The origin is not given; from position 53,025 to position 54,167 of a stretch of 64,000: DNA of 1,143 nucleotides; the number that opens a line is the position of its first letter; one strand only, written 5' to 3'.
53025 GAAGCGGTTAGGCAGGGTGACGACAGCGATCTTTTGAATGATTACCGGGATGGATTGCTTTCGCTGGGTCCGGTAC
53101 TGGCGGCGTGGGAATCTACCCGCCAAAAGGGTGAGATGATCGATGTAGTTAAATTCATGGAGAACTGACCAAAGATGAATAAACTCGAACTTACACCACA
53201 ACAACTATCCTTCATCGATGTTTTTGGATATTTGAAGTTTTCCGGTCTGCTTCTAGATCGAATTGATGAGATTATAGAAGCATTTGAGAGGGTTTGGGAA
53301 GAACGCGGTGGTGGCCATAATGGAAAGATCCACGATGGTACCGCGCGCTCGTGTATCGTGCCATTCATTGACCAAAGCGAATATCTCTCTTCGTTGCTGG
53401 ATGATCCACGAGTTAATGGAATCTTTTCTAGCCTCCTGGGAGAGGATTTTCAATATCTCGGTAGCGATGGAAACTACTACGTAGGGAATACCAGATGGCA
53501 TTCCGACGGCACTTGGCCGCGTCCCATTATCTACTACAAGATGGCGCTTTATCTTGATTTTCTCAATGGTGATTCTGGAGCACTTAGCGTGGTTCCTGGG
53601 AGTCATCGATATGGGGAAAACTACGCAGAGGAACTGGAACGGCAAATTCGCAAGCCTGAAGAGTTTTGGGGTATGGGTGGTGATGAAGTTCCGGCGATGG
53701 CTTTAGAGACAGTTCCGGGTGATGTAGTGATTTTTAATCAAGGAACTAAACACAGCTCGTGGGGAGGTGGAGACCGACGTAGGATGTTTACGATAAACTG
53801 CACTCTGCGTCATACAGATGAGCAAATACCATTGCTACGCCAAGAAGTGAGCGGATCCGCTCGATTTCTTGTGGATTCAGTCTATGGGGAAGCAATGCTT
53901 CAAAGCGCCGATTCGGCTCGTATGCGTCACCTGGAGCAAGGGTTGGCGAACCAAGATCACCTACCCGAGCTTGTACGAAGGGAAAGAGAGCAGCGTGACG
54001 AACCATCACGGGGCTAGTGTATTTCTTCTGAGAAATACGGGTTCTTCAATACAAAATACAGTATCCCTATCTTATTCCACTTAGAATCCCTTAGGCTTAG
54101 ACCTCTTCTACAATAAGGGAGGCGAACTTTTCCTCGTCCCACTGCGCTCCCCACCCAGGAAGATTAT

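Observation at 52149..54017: Recurrent Gfo/Idh/MocA -> PhyH gene pair, here separated by only 6 nt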

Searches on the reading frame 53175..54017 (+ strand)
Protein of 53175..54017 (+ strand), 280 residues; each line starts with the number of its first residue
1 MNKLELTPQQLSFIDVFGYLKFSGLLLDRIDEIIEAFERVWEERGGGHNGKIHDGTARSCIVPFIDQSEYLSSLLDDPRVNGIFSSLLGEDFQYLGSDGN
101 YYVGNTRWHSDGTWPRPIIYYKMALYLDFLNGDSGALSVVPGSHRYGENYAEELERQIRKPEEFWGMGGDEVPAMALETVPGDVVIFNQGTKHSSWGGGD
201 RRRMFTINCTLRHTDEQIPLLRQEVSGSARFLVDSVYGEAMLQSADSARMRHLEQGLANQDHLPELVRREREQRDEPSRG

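Call 4: search_protein_families(library=pfam, proteins=[window:53175-54017:+], max_evalue=0.01)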
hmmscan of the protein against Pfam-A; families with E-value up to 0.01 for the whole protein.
window:53175-54017:+ (280 aa): 1 family
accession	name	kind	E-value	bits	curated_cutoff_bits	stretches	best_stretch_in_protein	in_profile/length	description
PF05721.19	PhyH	-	1.5e-08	35.6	22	1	63-197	53-204/213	Phytanoyl-CoA dioxygenase (PhyH)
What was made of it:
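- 53175..54017 (+): PhyH-family Fe(II)/2-oxoglutarate dioxygenase (280 aa), second gene of the tight pair. PF05721 scores 35.6 bits (call 4).
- On PhyH family of Fe(II)/2OG dioxygenases (53175..54017): 35.6 bits against a cut-off of 22 (call 4).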

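Call 16: find_homologous_proteins(query=window:53175-54017:+, max_evalue=0.00001)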
Query window:53175-54017:+ (280 aa): 2717 proteins with E <= 0.00001 among 4273 candidates; the best 120 are listed.
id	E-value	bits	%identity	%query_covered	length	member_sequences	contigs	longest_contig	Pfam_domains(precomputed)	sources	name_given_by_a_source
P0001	4.6e-188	641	99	100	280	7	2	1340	PF05721.20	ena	-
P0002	2.4e-148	511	79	100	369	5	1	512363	PF05721.20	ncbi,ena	-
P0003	4.6e-144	497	75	100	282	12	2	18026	PF05721.20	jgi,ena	-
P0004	1.9e-141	488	73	100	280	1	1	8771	PF05721.20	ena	-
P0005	4.0e-141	487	74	100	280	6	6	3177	PF05721.20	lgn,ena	-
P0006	3.7e-140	484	73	100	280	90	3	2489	PF05721.20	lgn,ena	-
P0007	9.2e-140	483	75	100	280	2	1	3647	PF05721.20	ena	-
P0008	1.1e-139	483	74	100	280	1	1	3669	PF05721.20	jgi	jgi:hypothetical protein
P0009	7.0e-139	480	75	100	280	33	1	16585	PF05721.20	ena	-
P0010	3.9e-138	478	73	100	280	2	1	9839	PF05721.20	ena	-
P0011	1.9e-134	465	74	100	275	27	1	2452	PF05721.20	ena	-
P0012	3.9e-133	461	71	100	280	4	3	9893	PF05721.20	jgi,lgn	jgi:hypothetical protein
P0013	4.3e-132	458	69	100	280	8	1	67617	PF05721.20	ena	-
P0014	1.3e-131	456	68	99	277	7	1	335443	PF05721.20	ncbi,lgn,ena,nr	ncbi:MAG: phytanoyl-CoA dioxygenase family protein [Gemmatimonadaceae bacterium]|nr:phytanoyl-CoA di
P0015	1.4e-131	456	68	99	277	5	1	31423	PF05721.20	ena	-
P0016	3.1e-131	455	70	100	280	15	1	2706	PF05721.20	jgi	-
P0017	3.4e-131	455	69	99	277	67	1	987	PF05721.20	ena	-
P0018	2.6e-130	452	69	99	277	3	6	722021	PF05721.20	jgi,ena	jgi:hypothetical protein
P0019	2.6e-130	452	69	100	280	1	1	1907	PF05721.20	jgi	jgi:hypothetical protein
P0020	4.4e-130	451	68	99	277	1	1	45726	PF05721.20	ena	-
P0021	7.2e-130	450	68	99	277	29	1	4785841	PF05721.20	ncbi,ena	-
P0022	9.5e-130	450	67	99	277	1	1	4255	PF05721.20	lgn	-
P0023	1.2e-129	450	68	99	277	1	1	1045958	PF05721.20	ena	-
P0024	1.7e-129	449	68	99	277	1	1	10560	PF05721.20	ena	-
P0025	6.4e-129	447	67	99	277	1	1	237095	PF05721.20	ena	-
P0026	1.6e-128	446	68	99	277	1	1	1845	PF05721.20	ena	-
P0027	3.4e-128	445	67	99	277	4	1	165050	PF05721.20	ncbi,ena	-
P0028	1.2e-127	443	68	99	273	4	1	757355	PF05721.20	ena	-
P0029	4.4e-126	438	67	99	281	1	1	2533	PF05721.20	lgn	-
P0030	4.6e-126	438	68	100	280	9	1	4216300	PF05721.20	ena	-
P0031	1.0e-125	437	66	99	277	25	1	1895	PF05721.20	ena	-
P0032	1.1e-125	437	67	100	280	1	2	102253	PF05721.20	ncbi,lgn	-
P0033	2.1e-125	436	67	100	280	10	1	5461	PF05721.20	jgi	jgi:hypothetical protein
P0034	2.1e-125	436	67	99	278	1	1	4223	PF05721.20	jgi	jgi:hypothetical protein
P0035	3.1e-125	435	67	100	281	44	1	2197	PF05721.20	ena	-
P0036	7.2e-124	431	67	99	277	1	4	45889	PF05721.20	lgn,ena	-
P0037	1.0e-123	430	65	100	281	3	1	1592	PF05721.20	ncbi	-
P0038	1.2e-123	430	67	100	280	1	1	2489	PF05721.20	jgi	jgi:hypothetical protein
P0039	3.7e-122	425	66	99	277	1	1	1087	PF05721.20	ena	-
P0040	3.2e-121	422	65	99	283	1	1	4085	PF05721.20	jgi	jgi:hypothetical protein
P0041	4.6e-121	421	67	99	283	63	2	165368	PF05721.20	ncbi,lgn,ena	-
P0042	7.9e-121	421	66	98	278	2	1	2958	PF05721.20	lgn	-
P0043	9.5e-121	420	69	90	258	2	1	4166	PF05721.20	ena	-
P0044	1.9e-120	419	66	100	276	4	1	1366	PF05721.20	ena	-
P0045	2.3e-120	419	65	100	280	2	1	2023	PF05721.20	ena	-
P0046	4.0e-119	415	66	99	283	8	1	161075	PF05721.20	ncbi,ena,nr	ncbi:MAG: phytanoyl-CoA dioxygenase family protein [Gemmatimonadota bacterium]|nr:phytanoyl-CoA diox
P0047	8.5e-119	414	66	99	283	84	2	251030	PF05721.20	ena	-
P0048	1.5e-118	413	64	100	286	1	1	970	PF05721.20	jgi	jgi:hypothetical protein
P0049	2.5e-118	413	64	100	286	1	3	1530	PF05721.20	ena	-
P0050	3.2e-118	412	64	100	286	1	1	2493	PF05721.20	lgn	-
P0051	6.5e-118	411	63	100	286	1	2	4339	PF05721.20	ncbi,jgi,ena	-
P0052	3.9e-117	409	64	100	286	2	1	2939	PF05721.20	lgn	-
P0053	1.3e-116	407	64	100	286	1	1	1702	PF05721.20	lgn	-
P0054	1.3e-116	407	63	99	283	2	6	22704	PF05721.20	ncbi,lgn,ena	-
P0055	2.5e-116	406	64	100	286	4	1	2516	PF05721.20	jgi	jgi:hypothetical protein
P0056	2.5e-116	406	60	100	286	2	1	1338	PF05721.20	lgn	-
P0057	5.8e-116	405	63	100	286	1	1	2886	PF05721.20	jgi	jgi:hypothetical protein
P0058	6.4e-116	405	64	99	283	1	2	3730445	PF05721.20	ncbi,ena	-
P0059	8.3e-116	404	63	100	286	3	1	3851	PF05721.20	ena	-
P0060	1.2e-115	404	63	100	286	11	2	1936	PF05721.20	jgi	-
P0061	1.2e-115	404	69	88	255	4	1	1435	PF05721.20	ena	-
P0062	1.2e-115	404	63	100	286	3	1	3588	PF05721.20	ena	-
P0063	1.4e-115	404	64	99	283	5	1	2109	PF05721.20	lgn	-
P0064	1.4e-115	404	62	100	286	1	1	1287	PF05721.20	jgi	jgi:hypothetical protein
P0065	2.2e-115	403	63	100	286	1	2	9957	PF05721.20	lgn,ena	-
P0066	2.2e-115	403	62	100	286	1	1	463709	PF05721.20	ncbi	ncbi:MAG: phytanoyl-CoA dioxygenase family protein [Caldilineaceae bacterium]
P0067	2.3e-115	403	63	100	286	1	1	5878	PF05721.20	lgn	-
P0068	2.4e-115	403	64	99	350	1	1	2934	PF05721.20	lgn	-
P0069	3.3e-115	402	63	100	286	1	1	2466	PF05721.20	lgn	-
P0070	4.0e-115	402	62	100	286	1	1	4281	PF05721.20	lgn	-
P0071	4.1e-115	402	63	100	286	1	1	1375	PF05721.20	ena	-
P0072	4.1e-115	402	63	100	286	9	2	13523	PF05721.20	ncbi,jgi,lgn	jgi:ectoine hydroxylase-related dioxygenase (phytanoyl-CoA dioxygenase family)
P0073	4.3e-115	402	63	100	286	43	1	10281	PF05721.20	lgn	-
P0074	5.4e-115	402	62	100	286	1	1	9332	PF05721.20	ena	-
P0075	6.0e-115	401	62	100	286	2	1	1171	PF05721.20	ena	-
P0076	6.2e-115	401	63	100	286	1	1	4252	PF05721.20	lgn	-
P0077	7.3e-115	401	62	100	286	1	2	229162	PF05721.20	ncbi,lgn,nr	ncbi:MAG: phytanoyl-CoA dioxygenase family protein [Caldilineaceae bacterium]|nr:phytanoyl-CoA dioxy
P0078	8.4e-115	401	62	100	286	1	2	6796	PF05721.20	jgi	-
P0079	1.2e-114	400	63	100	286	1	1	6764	PF05721.20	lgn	-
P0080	1.3e-114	400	63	100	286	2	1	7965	PF05721.20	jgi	jgi:hypothetical protein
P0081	1.3e-114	400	63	100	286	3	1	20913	PF05721.20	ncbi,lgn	-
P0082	1.4e-114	400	64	99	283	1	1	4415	PF05721.20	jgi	jgi:hypothetical protein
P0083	1.7e-114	400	62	99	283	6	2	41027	PF05721.20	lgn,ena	-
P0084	2.1e-114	400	63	100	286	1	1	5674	PF05721.20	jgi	jgi:hypothetical protein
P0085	2.2e-114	400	63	100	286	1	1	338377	PF05721.20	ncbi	-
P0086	2.5e-114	399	62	100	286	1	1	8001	PF05721.20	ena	-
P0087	2.6e-114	399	62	100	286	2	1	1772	PF05721.20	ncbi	ncbi:MAG: phytanoyl-CoA dioxygenase family protein [Chloroflexota bacterium]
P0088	2.6e-114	399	61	100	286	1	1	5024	PF05721.20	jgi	jgi:Phytanoyl-CoA dioxygenase (PhyH)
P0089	3.1e-114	399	64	99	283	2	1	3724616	PF05721.20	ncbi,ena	-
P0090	3.1e-114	399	62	100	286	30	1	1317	PF05721.20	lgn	-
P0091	3.9e-114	399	63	100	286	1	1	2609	PF05721.20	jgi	-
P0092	4.3e-114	399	63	100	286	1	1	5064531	PF05721.20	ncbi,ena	-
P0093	5.0e-114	398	62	100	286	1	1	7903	PF05721.20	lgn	-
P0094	5.2e-114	398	61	100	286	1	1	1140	PF05721.20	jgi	jgi:ectoine hydroxylase-related dioxygenase (phytanoyl-CoA dioxygenase family)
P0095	5.7e-114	398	69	87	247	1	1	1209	PF05721.20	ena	-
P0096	7.2e-114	398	61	100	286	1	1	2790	PF05721.20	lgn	-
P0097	7.4e-114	398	62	100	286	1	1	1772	PF05721.20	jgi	jgi:ectoine hydroxylase-related dioxygenase (phytanoyl-CoA dioxygenase family)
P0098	7.4e-114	398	62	100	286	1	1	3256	PF05721.20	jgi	jgi:hypothetical protein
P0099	7.8e-114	398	61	99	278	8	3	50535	PF05721.20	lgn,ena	-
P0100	8.8e-114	398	62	100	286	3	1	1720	PF05721.20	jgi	jgi:hypothetical protein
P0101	9.7e-114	397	62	100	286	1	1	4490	PF05721.20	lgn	-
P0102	1.4e-113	397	63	100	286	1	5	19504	PF05721.20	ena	-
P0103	1.4e-113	397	62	100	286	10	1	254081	PF05721.20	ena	-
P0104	1.4e-113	397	62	99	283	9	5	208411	PF05721.20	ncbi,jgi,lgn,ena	-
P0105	1.4e-113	397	63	100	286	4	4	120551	PF05721.20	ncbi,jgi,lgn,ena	jgi:hypothetical protein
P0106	1.6e-113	397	62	100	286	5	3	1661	PF05721.20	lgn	-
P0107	1.6e-113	397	62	100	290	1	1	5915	PF05721.20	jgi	jgi:hypothetical protein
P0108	1.8e-113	397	60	100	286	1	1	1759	PF05721.20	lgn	-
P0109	1.8e-113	397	61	100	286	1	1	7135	PF05721.20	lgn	-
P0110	1.9e-113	397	62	100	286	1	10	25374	PF05721.20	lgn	-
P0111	1.9e-113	396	62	100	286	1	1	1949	PF05721.20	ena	-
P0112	1.9e-113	396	62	100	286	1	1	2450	PF05721.20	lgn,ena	-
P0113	1.9e-113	396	63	100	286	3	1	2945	PF05721.20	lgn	-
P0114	2.0e-113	396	60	100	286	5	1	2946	PF05721.20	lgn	-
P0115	2.2e-113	396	63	100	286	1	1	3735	PF05721.20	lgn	-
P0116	2.3e-113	396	63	100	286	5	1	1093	PF05721.20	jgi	jgi:Phytanoyl-CoA dioxygenase (PhyH)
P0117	2.5e-113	396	63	99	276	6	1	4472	PF05721.20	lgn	-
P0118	2.5e-113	396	62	100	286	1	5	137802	PF05721.20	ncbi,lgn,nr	ncbi:phytanoyl-CoA dioxygenase family protein [Chloroflexi bacterium TSY]|nr:phytanoyl-CoA dioxygena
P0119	2.6e-113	396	63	100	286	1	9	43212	PF05721.20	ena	-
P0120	2.8e-113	396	63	100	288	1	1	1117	PF05721.20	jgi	-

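Call 18: find_related_loci(query=A1, collection=genome_contigs, flank=10000)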
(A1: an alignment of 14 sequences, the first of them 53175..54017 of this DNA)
Query A1 (280 aa) in genome_contigs; peptide patterns used: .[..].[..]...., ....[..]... (x = any residue, [..] = any of these).
122 stretches matched a pattern; 86 encode a relative of the query (tblastn E <= 1e-3); the best 80 are kept; 80 distinct loci.
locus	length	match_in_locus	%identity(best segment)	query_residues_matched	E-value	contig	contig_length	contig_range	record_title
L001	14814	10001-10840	95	1-280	1e-179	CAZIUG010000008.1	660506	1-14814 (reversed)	MAG TPA_asm: uncultured Opitutales bacterium isolate SRP092796_co2_216 genome assembly, contig: k141_4917618, whole geno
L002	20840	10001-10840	79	1-280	4e-152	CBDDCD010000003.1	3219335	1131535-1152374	MAG: Candidatus Moanabacter sp. isolate 2850a97a-5ae3-46e8-bb4b-bf19cc2112fb genome assembly, contig: contig_3, whole ge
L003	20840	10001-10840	75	1-280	2e-146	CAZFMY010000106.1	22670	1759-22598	MAG TPA_asm: uncultured Gemmatimonadaceae bacterium isolate SRP077602_co9_658 genome assembly, contig: NODE_2545_length_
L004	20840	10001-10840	72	1-280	5e-143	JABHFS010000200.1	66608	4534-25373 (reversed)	MAG: Gemmatimonadetes bacterium isolate SI037_bin186 k141_3313458, whole genome shotgun sequence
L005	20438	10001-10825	74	1-280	6e-141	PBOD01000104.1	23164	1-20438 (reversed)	MAG: Gemmatimonadetes bacterium isolate RS822 13740, whole genome shotgun sequence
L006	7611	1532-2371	70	1-280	1e-136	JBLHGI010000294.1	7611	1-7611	MAG: Planctomycetota bacterium isolate 3300054976_87 Ga0535667_0021204, whole genome shotgun sequence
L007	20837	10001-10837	69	2-280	9e-136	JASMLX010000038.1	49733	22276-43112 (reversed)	MAG: Candidatus Poribacteria bacterium isolate Arabian9_MAG_50 NODE_38_length_49733_cov_6.151862, whole genome shotgun s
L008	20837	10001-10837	68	2-280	1e-135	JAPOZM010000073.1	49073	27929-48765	MAG: Gemmatimonadaceae bacterium isolate COS4_bin_9 NODE_711_length_49073_cov_26.5202, whole genome shotgun sequence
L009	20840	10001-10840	68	1-280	2e-135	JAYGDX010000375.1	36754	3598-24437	MAG: Candidatus Poribacteria bacterium isolate OC6_3000m_MAG_233 OC6_3000m_contig_3689793, whole genome shotgun sequence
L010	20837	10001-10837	67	2-280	1e-134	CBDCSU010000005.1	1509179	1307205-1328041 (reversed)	MAG: Candidatus Latescibacterota bacterium isolate 2ecd85b3-648f-40fe-bdc7-c449d976e5a8 genome assembly, contig: contig_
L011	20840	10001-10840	66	1-280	1e-133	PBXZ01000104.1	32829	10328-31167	MAG: Candidatus Poribacteria bacterium isolate NP41 30659, whole genome shotgun sequence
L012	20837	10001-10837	67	2-280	2e-133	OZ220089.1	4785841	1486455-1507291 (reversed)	MAG: Candidatus Latescibacterota bacterium isolate 4e2a754f-172e-45f6-b93c-83e01e84db49 genome assembly, chromosome: 1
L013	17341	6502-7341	66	1-280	5e-131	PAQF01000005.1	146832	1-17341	MAG: Candidatus Poribacteria bacterium isolate SP142 166140, whole genome shotgun sequence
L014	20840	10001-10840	67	1-280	7e-130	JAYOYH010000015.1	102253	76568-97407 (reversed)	MAG: Gemmatimonadota bacterium isolate 139562_S163_rosella_bins.tsv.035 NODE_132_length_102253_cov_9.003102, whole genom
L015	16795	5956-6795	67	1-280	7e-130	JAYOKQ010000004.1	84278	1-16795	MAG: Gemmatimonadota bacterium isolate 139572_S173_metabat_bins_2.tsv.085 NODE_197_length_84278_cov_7.421856, whole geno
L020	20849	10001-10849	67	4-280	7e-126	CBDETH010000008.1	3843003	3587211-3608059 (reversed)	MAG: bacterium isolate a37c322d-fd18-4de0-acdf-9ec38001f2fc genome assembly, contig: contig_8, whole genome shotgun sequ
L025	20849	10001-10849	66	4-280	4e-125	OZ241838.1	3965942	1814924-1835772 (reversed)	MAG: bacterium isolate 834f4656-8c40-439b-be50-31c876aeaf38 genome assembly, chromosome: 1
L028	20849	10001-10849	66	4-280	6e-125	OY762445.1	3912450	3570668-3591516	MAG: bacterium isolate 4d88f91b-64ba-49ef-9c7d-4906d56127d1 genome assembly, chromosome: 1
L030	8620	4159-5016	66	1-280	3e-124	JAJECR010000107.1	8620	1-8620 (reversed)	MAG: Candidatus Latescibacterota bacterium isolate jk18xAbins.29 k141_599614, whole genome shotgun sequence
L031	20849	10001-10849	66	4-280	2e-124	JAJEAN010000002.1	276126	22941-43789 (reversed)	MAG: Candidatus Latescibacterota bacterium isolate jk18x7bins.54 k141_1259685, whole genome shotgun sequence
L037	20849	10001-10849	65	4-280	4e-122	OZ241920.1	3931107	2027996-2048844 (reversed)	MAG: bacterium isolate c159a2c7-7ae9-43f8-b1c6-a8821b09048b genome assembly, chromosome: 1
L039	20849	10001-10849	64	4-280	6e-121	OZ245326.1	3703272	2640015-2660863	MAG: bacterium isolate 5c86cc85-80a8-49d9-b8ce-0f4659ada66a genome assembly, chromosome: 1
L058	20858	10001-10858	59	1-280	4e-115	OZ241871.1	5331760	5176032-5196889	MAG: Caldilineaceae bacterium isolate ea08df4b-e095-422e-90d1-681d82f9c982 genome assembly, chromosome: 1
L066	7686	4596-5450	59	2-280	8e-112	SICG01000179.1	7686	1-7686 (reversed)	MAG: Candidatus Latescibacterota bacterium isolate Baikal-deep-G198 BACOMB-C45007, whole genome shotgun sequence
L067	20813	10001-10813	61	1-265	3e-111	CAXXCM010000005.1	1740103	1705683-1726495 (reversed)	MAG: Longimicrobiales bacterium isolate e412ea47-5c19-4bf7-87cc-fdbf85f107b6 genome assembly, contig: contig_5, whole ge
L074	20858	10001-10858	59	1-280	9e-115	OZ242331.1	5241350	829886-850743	MAG: Caldilineaceae bacterium isolate ec593c3b-ffb8-4a2d-a73b-63dc7c05fa8f genome assembly, chromosome: 1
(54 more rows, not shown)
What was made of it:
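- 53175..54017 (+): It belongs to an orthogroup at 53-79% identity in Gemmatimonadota, Latescibacterota, Poribacteria, Caldilineaceae and Planctomycetota (calls 16, 18).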

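Call 24: search_protein_families(library=pfam, proteins=[L020:10907-11926:-, L028:8885-9817:-, L030:6278-7438:+, L039:14105-14890:+, L005:8978-9919:-, L037:12088-13065:-, L025:6753-8828:+, L074:10976-11992:-, L066:5458-6702:+, L031:13343-14107:+], max_evalue=0.001)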
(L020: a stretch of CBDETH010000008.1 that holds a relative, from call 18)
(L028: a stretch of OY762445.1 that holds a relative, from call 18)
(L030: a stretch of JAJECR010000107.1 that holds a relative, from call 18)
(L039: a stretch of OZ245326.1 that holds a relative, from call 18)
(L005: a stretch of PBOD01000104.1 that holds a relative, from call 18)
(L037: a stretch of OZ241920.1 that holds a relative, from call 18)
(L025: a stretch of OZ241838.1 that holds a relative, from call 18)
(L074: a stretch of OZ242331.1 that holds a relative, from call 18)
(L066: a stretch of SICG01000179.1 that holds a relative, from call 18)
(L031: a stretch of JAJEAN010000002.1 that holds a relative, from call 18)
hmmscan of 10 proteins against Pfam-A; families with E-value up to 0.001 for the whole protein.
L020:10907-11926:- (339 aa): 1 family
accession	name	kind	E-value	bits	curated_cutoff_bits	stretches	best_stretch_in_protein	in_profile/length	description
PF04909.20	Amidohydro_2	-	2.5e-18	67.3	26.4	1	33-330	2-288/289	Amidohydrolase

L028:8885-9817:- (310 aa): 1 family
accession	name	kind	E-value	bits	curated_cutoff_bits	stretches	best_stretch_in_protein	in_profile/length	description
PF03069.20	FmdA_AmdA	-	1.6e-17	63.9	27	2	141-205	207-270/373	Acetamidase/Formamidase family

L030:6278-7438:+ (386 aa): 3 families
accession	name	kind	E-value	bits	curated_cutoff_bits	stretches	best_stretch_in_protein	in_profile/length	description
PF00155.27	Aminotran_1_2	-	4.6e-53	181.1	19.7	1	57-372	4-354/361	Aminotransferase class I and II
PF00266.25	Aminotran_5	-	1.7e-08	34.3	21.5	1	105-216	63-177/371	Aminotransferase class-V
PF06838.17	Met_gamma_lyase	-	0.00022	20.3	24.2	1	149-225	128-208/405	Methionine gamma-lyase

L039:14105-14890:+ (261 aa): 1 family
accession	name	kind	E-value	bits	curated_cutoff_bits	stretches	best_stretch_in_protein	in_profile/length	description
PF05721.19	PhyH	-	1.2e-36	127.5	22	1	14-220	1-213/213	Phytanoyl-CoA dioxygenase (PhyH)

L005:8978-9919:- (313 aa): 1 family
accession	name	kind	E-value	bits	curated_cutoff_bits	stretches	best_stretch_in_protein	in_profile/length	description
PF00248.27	Aldo_ket_red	-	9.2e-50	169.8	24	1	28-299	15-289/291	Aldo/keto reductase family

L037:12088-13065:- (325 aa): 0 families

L025:6753-8828:+ (691 aa): 4 families
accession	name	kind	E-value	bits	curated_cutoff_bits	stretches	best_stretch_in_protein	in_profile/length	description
PF13520.12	AA_permease_2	-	1.9e-37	129.7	27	1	11-417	1-420/427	Amino acid permease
PF00324.27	AA_permease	-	8.4e-34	117.5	24.6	1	19-402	5-425/470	Amino acid permease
PF02080.26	TrkA_C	-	7.9e-14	51.7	27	1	629-687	8-68/71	TrkA-C domain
PF00359.27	PTS_EIIA_2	-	2.6e-06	27.9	27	1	502-613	38-141/144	Phosphoenolpyruvate-dependent sugar phosphotransferase system, EIIA 2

L074:10976-11992:- (338 aa): 2 families
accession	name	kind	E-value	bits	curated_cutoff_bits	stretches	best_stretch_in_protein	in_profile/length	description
PF01408.29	GFO_IDH_MocA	-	1.3e-15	58.5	24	1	3-112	1-108/120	Oxidoreductase family, NAD-binding Rossmann fold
PF22725.1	GFO_IDH_MocA_C3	-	0.00033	21.1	27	0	133-243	2-123/124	GFO/IDH/MocA C-terminal domain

L066:5458-6702:+ (414 aa): 2 families
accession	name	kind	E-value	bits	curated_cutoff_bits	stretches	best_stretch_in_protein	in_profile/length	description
PF01408.29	GFO_IDH_MocA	-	3e-14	54.2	24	1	5-119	1-118/120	Oxidoreductase family, NAD-binding Rossmann fold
PF22725.1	GFO_IDH_MocA_C3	-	8.5e-06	26.2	27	1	130-255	2-123/124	GFO/IDH/MocA C-terminal domain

L031:13343-14107:+ (254 aa): 1 family
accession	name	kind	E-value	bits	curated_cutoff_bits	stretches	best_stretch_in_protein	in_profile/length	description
PF03328.21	HpcH_HpaI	-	2.6e-30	105.8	25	1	23-235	7-213/221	HpcH/HpaI aldolase/citrate lyase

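Call 25: search_solved_structures(query=A1, max_evalue=0.01)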
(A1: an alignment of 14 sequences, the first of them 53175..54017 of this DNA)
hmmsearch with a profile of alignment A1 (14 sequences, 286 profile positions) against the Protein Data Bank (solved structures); distinct sequences matched with E-value up to 0.01: 5.
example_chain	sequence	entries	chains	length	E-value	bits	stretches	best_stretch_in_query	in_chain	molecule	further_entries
4mhr_A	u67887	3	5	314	4.2e-06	29.1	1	61-203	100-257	Ectoine hydroxylase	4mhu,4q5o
3emr_A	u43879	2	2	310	6.8e-06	28.4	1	5-201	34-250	EctD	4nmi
7e01_A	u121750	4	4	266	0.00052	22.2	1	67-201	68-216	Phytanoyl-CoA dioxygenase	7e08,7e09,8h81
7dzz_A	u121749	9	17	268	0.00053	22.2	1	67-201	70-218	Phytanoyl-CoA dioxygenase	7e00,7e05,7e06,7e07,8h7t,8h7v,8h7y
7dt0_A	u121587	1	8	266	0.00092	21.4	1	67-201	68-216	Phytanoyl-CoA dioxygenase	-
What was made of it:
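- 53175..54017 (+): The nearest solved structure by sequence is only EctD, E=4e-6 (call 25).
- On Ectoine hydroxylase (EctD): Only E=4e-6 with a profile against PDB EctD (call 25).
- Closest known: KanJ/KanK of kanamycin biosynthesis. Different: There is no significant sequence similarity to KanJ in the profile search (call 25).
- Closest known: Ectoine hydroxylase EctD. Same: It is the best PDB sequence hit, E=4e-6 (call 25).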

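Call 53: predict_structure(alignment_id=A1)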
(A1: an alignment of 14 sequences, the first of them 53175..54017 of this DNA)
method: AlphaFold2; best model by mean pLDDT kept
length: 280 residues; sequences in the alignment: 14
mean_pLDDT: 60.6   pTM: 0.63
mean pLDDT of the five models: 60.6, 57.7, 52.5, 46.5, 46.0
residues with pLDDT >= 90: 27; 70-90: 73; 50-70: 68; < 50: 112
segments of 3 or more residues with pLDDT < 50: 48-50, 57-61, 107-116, 142-158, 160-169, 219-267, 269-280
pLDDT, mean of each block of 10 residues (from residue 1): 83 73 92 88 61 52 65 88 90 70 50 50 84 64 42 43 44 66 80 51 77 58 38 36 36 35 43 37
secondary structure, 60 per line:
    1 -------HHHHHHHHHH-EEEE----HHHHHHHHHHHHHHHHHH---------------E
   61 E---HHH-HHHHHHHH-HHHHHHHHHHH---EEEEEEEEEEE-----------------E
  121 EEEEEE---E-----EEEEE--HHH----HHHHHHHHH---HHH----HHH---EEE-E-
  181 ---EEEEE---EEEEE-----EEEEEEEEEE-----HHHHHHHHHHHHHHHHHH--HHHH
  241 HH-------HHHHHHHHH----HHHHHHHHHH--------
elements in order: H8-17 E19-22 H27-44 H69-76 H78-88 E92-102 E120-126 E136-140 H150-158 E175-177 E184-188 E192-196 E202-211 H217-234 H237-242 H250-258 H263-272
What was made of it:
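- On PhyH family of Fe(II)/2OG dioxygenases (53175..54017): The model has mean pLDDT 60.6 and pTM 0.63 (call 53).
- The PhyH model has mean pLDDT 60.6 (call 53), so the fold neighbours say little about substrate.
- Tried and rejected: Prediction from a 14-sequence alignment gave only pLDDT 60.6 (call 53).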
